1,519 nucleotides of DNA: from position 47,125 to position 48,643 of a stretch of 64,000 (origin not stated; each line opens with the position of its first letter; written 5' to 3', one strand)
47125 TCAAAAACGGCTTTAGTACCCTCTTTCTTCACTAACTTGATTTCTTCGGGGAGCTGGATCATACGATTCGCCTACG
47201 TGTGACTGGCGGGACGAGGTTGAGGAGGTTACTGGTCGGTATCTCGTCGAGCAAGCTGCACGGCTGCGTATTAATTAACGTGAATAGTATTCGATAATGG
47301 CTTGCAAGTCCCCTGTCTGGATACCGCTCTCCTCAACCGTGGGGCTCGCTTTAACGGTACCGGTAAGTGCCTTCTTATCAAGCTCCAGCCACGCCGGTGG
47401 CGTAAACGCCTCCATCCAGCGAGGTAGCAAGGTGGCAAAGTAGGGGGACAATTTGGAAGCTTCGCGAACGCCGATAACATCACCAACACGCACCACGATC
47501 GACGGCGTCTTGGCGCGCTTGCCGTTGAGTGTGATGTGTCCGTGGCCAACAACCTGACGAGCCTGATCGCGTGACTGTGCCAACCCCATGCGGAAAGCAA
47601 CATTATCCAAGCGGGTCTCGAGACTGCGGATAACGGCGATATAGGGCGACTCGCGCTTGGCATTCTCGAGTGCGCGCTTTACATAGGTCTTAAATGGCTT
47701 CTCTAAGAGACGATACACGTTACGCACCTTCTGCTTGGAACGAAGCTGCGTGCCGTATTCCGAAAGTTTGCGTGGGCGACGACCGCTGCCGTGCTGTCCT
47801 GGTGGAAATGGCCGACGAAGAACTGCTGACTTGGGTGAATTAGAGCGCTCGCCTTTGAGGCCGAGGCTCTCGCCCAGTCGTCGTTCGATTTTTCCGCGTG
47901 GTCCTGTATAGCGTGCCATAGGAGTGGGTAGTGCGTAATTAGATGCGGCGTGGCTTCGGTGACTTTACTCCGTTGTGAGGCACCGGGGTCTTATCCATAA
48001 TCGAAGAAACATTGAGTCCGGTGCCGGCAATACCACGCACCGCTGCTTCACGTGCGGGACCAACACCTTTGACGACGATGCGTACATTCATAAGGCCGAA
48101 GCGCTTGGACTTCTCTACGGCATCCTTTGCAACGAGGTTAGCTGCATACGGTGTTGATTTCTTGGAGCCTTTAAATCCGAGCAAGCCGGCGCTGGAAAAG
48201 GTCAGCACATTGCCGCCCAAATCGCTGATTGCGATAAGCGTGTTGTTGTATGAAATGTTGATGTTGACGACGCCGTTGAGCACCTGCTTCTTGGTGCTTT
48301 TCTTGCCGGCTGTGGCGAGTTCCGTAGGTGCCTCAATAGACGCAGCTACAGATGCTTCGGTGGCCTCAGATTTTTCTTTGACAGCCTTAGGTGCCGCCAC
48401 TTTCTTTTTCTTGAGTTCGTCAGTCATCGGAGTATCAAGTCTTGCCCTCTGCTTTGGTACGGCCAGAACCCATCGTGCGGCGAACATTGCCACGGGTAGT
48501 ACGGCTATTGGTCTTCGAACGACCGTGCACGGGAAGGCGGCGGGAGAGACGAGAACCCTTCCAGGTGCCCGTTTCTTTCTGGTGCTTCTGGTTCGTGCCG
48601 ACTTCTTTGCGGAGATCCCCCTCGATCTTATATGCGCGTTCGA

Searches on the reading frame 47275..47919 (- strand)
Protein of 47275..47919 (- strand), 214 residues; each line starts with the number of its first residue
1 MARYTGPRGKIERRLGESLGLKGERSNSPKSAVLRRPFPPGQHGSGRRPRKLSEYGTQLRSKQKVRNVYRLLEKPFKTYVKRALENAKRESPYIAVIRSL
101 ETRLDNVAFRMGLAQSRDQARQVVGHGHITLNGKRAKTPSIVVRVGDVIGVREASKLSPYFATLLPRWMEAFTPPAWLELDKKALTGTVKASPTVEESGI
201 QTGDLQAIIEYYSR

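Call 78: search_protein_families(library=pfam, proteins=[window:47275-47919:-], max_evalue=0.001)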
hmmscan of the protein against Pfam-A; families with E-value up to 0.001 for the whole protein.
window:47275-47919:- (214 aa): 3 families
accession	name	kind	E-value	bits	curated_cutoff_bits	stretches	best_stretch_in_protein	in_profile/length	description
PF00163.24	Ribosomal_S4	-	2.8e-19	70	23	1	3-87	1-82/95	Ribosomal protein S4/S9 N-terminal domain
PF01479.30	S4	-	6.8e-16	58.2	22.8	1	103-149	2-48/48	S4 domain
PF22421.1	SYY_C-terminal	-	0.00018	21.8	27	1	100-145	17-62/83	Tyrosine--tRNA ligase SYY-like C-terminal domain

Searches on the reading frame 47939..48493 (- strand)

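Call 78: search_protein_families(library=pfam, proteins=[window:47939-48493:-], max_evalue=0.001)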
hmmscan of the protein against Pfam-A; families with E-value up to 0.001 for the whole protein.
window:47939-48493:- (184 aa): 1 family
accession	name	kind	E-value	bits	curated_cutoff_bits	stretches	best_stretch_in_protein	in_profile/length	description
PF00411.24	Ribosomal_S11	-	1.9e-33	115.6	25.1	1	74-183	1-110/110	Ribosomal protein S11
